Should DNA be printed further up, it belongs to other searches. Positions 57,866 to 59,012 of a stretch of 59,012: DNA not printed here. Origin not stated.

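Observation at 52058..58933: Four tandem radical SAM paralogues packed with an A24-type intramembrane peptidase and a secreted 4-Cys-repeat protein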

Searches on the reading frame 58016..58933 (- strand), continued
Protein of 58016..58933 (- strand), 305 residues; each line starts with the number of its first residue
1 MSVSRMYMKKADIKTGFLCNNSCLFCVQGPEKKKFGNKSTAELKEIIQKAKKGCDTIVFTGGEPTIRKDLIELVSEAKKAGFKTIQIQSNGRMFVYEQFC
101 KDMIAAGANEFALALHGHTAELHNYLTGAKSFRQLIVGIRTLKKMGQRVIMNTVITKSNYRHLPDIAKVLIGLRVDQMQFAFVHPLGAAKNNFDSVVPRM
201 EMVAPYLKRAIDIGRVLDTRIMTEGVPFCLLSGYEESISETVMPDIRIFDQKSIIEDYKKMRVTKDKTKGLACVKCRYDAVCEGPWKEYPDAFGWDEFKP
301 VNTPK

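Call 44: search_protein_families(library=ncbifam, proteins=[L094:7747-8340:+, L094:8324-8539:+, L094:8536-9996:+, L094:11257-11508:+], max_evalue=0.01)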
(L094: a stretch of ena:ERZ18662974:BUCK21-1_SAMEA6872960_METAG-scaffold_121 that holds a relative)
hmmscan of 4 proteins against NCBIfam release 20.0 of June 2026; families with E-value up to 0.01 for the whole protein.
L094:7747-8340:+ (197 aa): 2 families
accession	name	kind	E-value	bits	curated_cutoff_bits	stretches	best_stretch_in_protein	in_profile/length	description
TIGR03976.1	chp_LLNDYxLRE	equivalog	1.2e-14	54.5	50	1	17-103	2-86/90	His-Xaa-Ser system protein HxsD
NF038315.1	HxsD_rel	equivalog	0.0078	16.4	41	0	17-77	4-58/62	HxsD-like protein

L094:8324-8539:+ (71 aa): 1 family
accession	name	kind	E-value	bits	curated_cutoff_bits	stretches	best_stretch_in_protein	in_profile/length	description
NF038315.1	HxsD_rel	equivalog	5.2e-14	52.2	41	1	9-68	1-62/62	HxsD-like protein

L094:8536-9996:+ (486 aa): 55 families (the best 25 are shown)
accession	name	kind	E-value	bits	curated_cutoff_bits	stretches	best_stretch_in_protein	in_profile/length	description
TIGR03978.1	rSAM_paired_1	equivalog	2.4e-144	481.6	370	1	13-485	2-466/466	His-Xaa-Ser system radical SAM maturase HxsB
TIGR04064.1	rSAM_nif11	equivalog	1.3e-41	142.8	518.7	2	93-248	79-234/459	nif11-like peptide radical SAM maturase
NF047865.1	rSAM_PapB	equivalog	3.1e-40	138.4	340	1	95-446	6-325/330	PapB family radical SAM/SPASM ranthipeptide maturase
TIGR04068.1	rSAM_ocin_clost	equivalog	1.9e-35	122.7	500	1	24-439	12-422/462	Cys-rich peptide radical SAM maturase CcpM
NF040492.1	not_ScfB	exception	1.8e-34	119.4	855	1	99-442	102-420/450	ScfB-related radical SAM/SPASM orphan maturase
TIGR03974.1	rSAM_six_Cys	equivalog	1.1e-31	110.3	425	1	99-444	104-422/451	thioether cross-link-forming SCIFF peptide maturase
TIGR03906.1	quino_hemo_SAM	equivalog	1.2e-31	109.8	453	1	95-446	97-423/467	quinohemoprotein amine dehydrogenase maturation protein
NF035951.1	rSAM_RumMC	equivalog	2.9e-26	92.2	720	1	95-245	115-266/510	RumMC family radical SAM sactipeptide maturase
TIGR03942.1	sulfatase_rSAM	equivalog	1.2e-24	87.1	349.45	1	99-442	8-329/363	anaerobic sulfatase maturase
NF038170.1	lachnocin_rSAM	equivalog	3.2e-22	79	550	1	95-239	79-224/440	lachnocin radical SAM maturase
TIGR04280.1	geopep_mat_rSAM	hypoth_equivalog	4e-20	72.2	400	1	25-243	21-235/428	geopeptide radical SAM maturase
NF038107.1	rSAM_NF038107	equivalog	3.9e-19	68.7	600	1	96-240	89-235/444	Cys-every-fifth radical SAM/SPASM peptide maturase CefB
NF041298.1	rSAM_mat_DynA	equivalog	1.3e-18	67.2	450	1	99-437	8-321/356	dynobactin maturation radical SAM/SPASM protein DynA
TIGR04163.1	rSAM_cobopep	equivalog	1.3e-18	67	375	1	96-447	68-397/428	peptide-modifying radical SAM enzyme CbpB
NF010321.0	PRK13758.1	equivalog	1.9e-18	66.8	441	1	99-434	12-326/370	anaerobic sulfatase-maturase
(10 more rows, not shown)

L094:11257-11508:+ (83 aa): 3 families
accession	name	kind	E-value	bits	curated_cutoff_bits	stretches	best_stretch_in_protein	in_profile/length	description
NF038309.1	HisXaaSer_A3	equivalog_domain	3.4e-09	36.4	65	1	10-80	2-65/81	His-Xaa-Ser repeat protein HxsA3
NF038313.3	HisXaaSer_A4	exception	2.2e-06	28.5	55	1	10-80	2-78/93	His-Xaa-Ser repeat protein HxsA4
NF038296.1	HisXaaSer_A2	equivalog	0.0015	19.5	48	1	54-80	69-95/96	His-Xaa-Ser repeat protein HxsA2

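Call 47: predict_structure(alignment_id=A1)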
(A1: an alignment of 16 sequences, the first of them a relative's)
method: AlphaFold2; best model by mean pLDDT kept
length: 300 residues; sequences in the alignment: 16
mean_pLDDT: 86.6   pTM: 0.87
mean pLDDT of the five models: 86.6, 85.9, 81.0, 77.5, 74.9
residues with pLDDT >= 90: 168; 70-90: 101; 50-70: 22; < 50: 9
segments of 3 or more residues with pLDDT < 50: 297-300
pLDDT, mean of each block of 10 residues (from residue 1): 81 76 75 90 94 79 89 97 90 96 96 96 92 97 96 97 97 93 89 91 97 92 82 84 88 85 64 56 83 56
secondary structure, 60 per line:
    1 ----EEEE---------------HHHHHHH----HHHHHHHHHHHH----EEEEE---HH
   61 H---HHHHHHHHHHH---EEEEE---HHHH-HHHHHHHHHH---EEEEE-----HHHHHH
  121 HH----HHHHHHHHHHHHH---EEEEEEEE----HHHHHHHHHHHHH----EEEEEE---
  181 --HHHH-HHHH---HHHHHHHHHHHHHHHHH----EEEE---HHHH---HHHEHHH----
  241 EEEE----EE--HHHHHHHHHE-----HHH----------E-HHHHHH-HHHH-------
elements in order: E5-8 H24-30 H35-46 E51-55 H65-75 E79-83 H87-90 H92-101 E105-109 H115-122 H127-139 E143-150 H155-167 E172-177 H183-186 H188-191 H195-211 E216-219 H223-226 E241-244 H253-261 H283-288 H290-293

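Call 51: fold_search(model_id=the predicted structure, library=pdb)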
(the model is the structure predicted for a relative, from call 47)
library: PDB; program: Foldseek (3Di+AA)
matches with E <= 10: 1812; with E <= 0.001: 364
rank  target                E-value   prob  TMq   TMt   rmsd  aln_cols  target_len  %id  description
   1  7vob                  8.8e-14  1.00  0.68  0.63  10.0       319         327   20  The crystal structure of a Radical SAM Enzyme BlsE involved in the Biosynthesis of Blasticidin S (released 2022-05-04)
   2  6efn                  1.9e-13  1.00  0.65  0.52   4.6       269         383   20  Structure of a RiPP maturase, SkfB (released 2018-10-24)
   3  7tol                  7.3e-12  1.00  0.61  0.38   2.9       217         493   22  X-ray crystal structure of glycerol dibiphytanyl glycerol tetraether - macrocyclic archaeol synthase (GDGT-MAS) from Met (released 2022-08-31)
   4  7tom                  8.3e-12  1.00  0.59  0.37   3.2       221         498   22  X-ray crystal structure of glycerol dibiphytanyl glycerol tetraether - macrocyclic archaeol synthase (GDGT-MAS) from Met (released 2022-08-31)
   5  5v1s_A                1.1e-11  1.00  0.68  0.50   5.9       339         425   16  Crystal structure of Streptococcus suis SuiB bound to S-adenosylmethionine (released 2017-08-30)
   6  5v1t_A                1.4e-11  1.00  0.68  0.49   5.7       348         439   16  Crystal structure of Streptococcus suis SuiB bound to precursor peptide SuiA (released 2017-08-30)
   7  5v1q_A                1.4e-11  1.00  0.65  0.47   9.6       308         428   17  Crystal structure of Streptococcus suis SuiB (released 2017-08-30)
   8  5v1q_B                3.6e-11  1.00  0.68  0.49   5.5       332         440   15  Crystal structure of Streptococcus suis SuiB (released 2017-08-30)
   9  9dfw_A                2.0e-10  1.00  0.65  0.69   7.2       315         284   16  X-ray crystal structure of an engineered Viperin-like enzyme from T. virens with bound CTP and SAM (released 2025-02-12)
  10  2fb2_B                2.4e-10  1.00  0.54  0.50   4.2       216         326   20  Structure of the MoaA Arg17/266/268/Ala triple mutant (released 2006-05-09)
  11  9dfw_B                2.4e-10  1.00  0.64  0.66   7.7       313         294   16  X-ray crystal structure of an engineered Viperin-like enzyme from T. virens with bound CTP and SAM (released 2025-02-12)
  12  9dgw_C                3.3e-10  1.00  0.64  0.69   9.5       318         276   16  X-ray crystal structure of the Viperin-like enzyme from T. virens with bound CTP and SAM (released 2025-02-12)
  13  9dgw_B                3.5e-10  1.00  0.62  0.66   5.1       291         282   15  X-ray crystal structure of the Viperin-like enzyme from T. virens with bound CTP and SAM (released 2025-02-12)
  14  9dfn                  3.5e-10  1.00  0.63  0.67   9.4       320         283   15  X-ray crystal structure of the second viperin-like enzyme from Trichoderma virens with bound CTP and SAM (released 2025-02-19)
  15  2fb2_A                3.7e-10  1.00  0.49  0.46   3.3       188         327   20  Structure of the MoaA Arg17/266/268/Ala triple mutant (released 2006-05-09)
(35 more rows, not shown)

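Call 63: search_protein_families(library=padloc, proteins=[window:58016-58933:-, L094:7747-8340:+, L094:8536-9996:+, L094:11257-11508:+, L094:16279-17061:+], max_evalue=0.001)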
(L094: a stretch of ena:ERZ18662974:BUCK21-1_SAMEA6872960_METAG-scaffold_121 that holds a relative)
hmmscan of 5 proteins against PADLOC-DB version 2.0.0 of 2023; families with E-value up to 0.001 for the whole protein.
window:58016-58933:- (305 aa): 3 families
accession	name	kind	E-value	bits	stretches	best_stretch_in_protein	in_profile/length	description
PDLC02904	pVip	-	2.4e-16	58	1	19-187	13-179/262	Viperins associated with kinases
PDLC02903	pVip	-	4.1e-13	47.4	1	19-166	10-157/257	Viperins not associated with kinases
PDLC02905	pVip-kinase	-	2.9e-06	24.8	1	19-162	192-344/474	Viperin-kinase fusion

L094:7747-8340:+ (197 aa): 0 families

L094:8536-9996:+ (486 aa): 2 families
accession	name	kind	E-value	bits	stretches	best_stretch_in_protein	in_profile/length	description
PDLC02903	pVip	-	5.2e-09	34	1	96-216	4-109/257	Viperins not associated with kinases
PDLC02904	pVip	-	4.4e-07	27.7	1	96-258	7-153/262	Viperins associated with kinases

L094:11257-11508:+ (83 aa): 0 families

L094:16279-17061:+ (260 aa): 0 families

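Call 64: search_solved_structures(query=L094:16279-17061:+, max_evalue=10)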
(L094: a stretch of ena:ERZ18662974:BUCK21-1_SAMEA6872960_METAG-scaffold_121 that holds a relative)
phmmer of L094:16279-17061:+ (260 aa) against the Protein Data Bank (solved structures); distinct sequences matched with E-value up to 10: 24.
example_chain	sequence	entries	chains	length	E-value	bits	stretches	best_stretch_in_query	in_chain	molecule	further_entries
4hb5_A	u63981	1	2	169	0.0017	21.2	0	108-133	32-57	Engineered Protein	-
4hqd_A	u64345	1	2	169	0.019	17.8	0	106-130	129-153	Engineered Protein OR265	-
4gpm_A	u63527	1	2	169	0.022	17.6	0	104-130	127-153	Engineered Protein OR264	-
5eil_A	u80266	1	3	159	0.1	15.4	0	108-133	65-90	TRI-05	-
4gmr_A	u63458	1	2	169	0.12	15.2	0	104-145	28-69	OR266 DE NOVO PROTEIN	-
5kwd_A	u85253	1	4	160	0.16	14.8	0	108-131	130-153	Ankyrin repeat-containing protein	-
6h3u_L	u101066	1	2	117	0.32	13.8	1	175-203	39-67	scFv 4B6 VL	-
5kba_A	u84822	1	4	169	0.42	13.4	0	107-129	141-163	Designed protein ANK1C2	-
4rau_A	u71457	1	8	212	0.57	13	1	175-204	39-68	RTOFab light chain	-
3u0w_L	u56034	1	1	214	0.63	12.8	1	175-203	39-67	Fab Light Chain, Ig kappa chain C region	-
8tx3_L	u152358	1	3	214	0.73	12.6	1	175-203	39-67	Fab 3864-6 Light Chain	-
6djp_F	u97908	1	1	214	0.73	12.6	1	175-203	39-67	68 light chain Fab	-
6tke_LLL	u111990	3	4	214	0.75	12.6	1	175-203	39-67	ChiLob 7/4 H2 kappa chain C214S | ChiLob 7/4 H2 Kappa light chain C214S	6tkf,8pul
6fax_L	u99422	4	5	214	0.75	12.6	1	175-203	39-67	Lob 7.4 light chain | Chilob 7/4 H2 kappa chain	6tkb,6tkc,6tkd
8puk_B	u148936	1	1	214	0.76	12.6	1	175-203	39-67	Chilob 7/4 H2 kappa chain E123C/C214S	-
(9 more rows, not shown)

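Call 65: search_solved_structures(query=L094:17058-18008:+, max_evalue=10)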
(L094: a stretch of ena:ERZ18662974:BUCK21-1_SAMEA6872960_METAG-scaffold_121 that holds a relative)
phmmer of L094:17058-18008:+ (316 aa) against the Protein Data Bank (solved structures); distinct sequences matched with E-value up to 10: 1.
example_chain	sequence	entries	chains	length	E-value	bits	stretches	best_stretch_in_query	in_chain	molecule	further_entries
9njw_A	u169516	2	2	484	1.4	11.1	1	236-295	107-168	Cytochrome P450, CYP11A1 | Ancestral Cytochrome P450 11A1 (CYP11A1)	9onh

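Call 79: search_dna_similar(query=L094:8536-9996:+, collection=plasmids, mode=protein, max_rows=10, max_evalue=1e-10)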
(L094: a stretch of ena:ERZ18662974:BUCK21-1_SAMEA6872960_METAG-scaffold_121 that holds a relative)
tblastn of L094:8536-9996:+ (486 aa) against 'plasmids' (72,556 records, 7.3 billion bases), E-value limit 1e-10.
Records with a match: 520; places in all: 529; records where one place covers at least 80% of the query: 415.
Best place of each record, by identity: <60% 520.
By first word of the organism name: Klebsiella 318; Bacillus 35; Rhizobium 34; Agrobacterium 26; Leisingera 13; Paracoccus 10; Clostridium 9; Sinorhizobium 8; Mesorhizobium 5; Novosphingobium 4; and 37 more.
By predicted mobility (MOB-suite, as given by PLSDB): conjugative 353; non-mobilizable 148; mobilizable 19.
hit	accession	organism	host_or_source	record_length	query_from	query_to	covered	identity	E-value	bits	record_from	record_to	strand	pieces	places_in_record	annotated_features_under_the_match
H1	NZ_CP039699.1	Novosphingobium sp. EMRT-2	cell,freshwater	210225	15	484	97%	36.6%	1e-85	295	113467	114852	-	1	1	hxsB: His-Xaa-Ser system radical SAM maturase HxsB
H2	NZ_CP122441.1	Mesorhizobium sp. WSM4875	Cicer arietinum kabuli,cell culture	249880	4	484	99%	34.8%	6e-80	278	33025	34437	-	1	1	hxsB: His-Xaa-Ser system radical SAM maturase HxsB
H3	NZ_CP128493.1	Novosphingobium resinovorum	pure cell culture,soil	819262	15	484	97%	35.6%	1e-84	292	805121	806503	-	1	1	hxsB: His-Xaa-Ser system radical SAM maturase HxsB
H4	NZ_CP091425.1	Methylobacter sp. YRD-M1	isolate,wetland soil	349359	8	485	98%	35.0%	8e-89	304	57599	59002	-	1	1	hxsB: His-Xaa-Ser system radical SAM maturase HxsB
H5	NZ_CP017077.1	Novosphingobium resinovorum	single cell,soil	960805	15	484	97%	35.4%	1e-83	289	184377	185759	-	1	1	hxsB: His-Xaa-Ser system radical SAM maturase HxsB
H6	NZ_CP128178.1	Sphingobium baderi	mixed culture,activated sludge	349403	15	484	97%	34.8%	6e-81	281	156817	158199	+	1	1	hxsB: His-Xaa-Ser system radical SAM maturase HxsB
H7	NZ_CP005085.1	Sphingobium sp. TKS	-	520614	15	484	97%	34.8%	8e-81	281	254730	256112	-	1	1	hxsB: His-Xaa-Ser system radical SAM maturase HxsB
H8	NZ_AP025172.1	Cupriavidus sp. P-10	-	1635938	8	485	98%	33.8%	1e-83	289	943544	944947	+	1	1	none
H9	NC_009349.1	Aeromonas salmonicida subsp. salmonicida A449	-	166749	15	486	97%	34.1%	2e-86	297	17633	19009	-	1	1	hxsB: His-Xaa-Ser system radical SAM maturase HxsB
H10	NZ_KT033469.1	Aeromonas salmonicida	-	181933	15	486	97%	34.1%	2e-86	297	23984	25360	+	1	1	hxsB: His-Xaa-Ser system radical SAM maturase HxsB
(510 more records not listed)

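Call 80: get_annotated_region(hit=H9, flank=4000)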
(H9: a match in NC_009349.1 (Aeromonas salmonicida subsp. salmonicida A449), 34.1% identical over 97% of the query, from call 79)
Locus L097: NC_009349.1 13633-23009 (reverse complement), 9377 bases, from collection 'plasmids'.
description: Aeromonas salmonicida subsp. salmonicida A449 plasmid 4, complete sequence
organism: Aeromonas salmonicida subsp. salmonicida A449 (NCBI taxid 382245)
taxonomy: Bacteria; Pseudomonadota; Gammaproteobacteria; Aeromonadales; Aeromonadaceae; Aeromonas; Aeromonas salmonicida; Aeromonas salmonicida subsp. salmonicida A449
host: -; source: -; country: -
typing (MOB-suite, as given by PLSDB): conjugative; replicon rep_cluster_71; relaxase MOBH,MOBH; mating-pair formation MPF_F
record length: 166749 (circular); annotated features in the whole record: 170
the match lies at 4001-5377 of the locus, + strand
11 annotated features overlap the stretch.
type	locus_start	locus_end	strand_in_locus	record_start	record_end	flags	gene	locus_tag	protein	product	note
CDS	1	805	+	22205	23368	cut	-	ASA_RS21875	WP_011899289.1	KorB domain-containing protein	-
CDS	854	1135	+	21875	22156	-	-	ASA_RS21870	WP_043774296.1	helix-turn-helix domain-containing protein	-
CDS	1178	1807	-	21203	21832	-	-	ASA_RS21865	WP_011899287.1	type I restriction endonuclease subunit M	-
CDS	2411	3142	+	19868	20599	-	-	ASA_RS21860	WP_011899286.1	hypothetical protein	-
CDS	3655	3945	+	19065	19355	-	hxsD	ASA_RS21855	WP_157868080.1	His-Xaa-Ser system protein HxsD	-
CDS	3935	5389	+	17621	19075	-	hxsB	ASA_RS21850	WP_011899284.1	His-Xaa-Ser system radical SAM maturase HxsB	-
CDS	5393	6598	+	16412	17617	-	hxsC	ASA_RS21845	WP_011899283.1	His-Xaa-Ser system radical SAM maturase HxsC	-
CDS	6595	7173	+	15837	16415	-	hxsA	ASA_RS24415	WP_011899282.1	His-Xaa-Ser repeat protein HxsA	-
CDS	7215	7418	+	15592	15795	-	-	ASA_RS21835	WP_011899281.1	DUF5334 family protein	-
CDS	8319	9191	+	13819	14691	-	-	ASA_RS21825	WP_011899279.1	TnsA endonuclease N-terminal domain-containing protein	-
CDS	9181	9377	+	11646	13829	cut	-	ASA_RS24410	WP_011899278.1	hypothetical protein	-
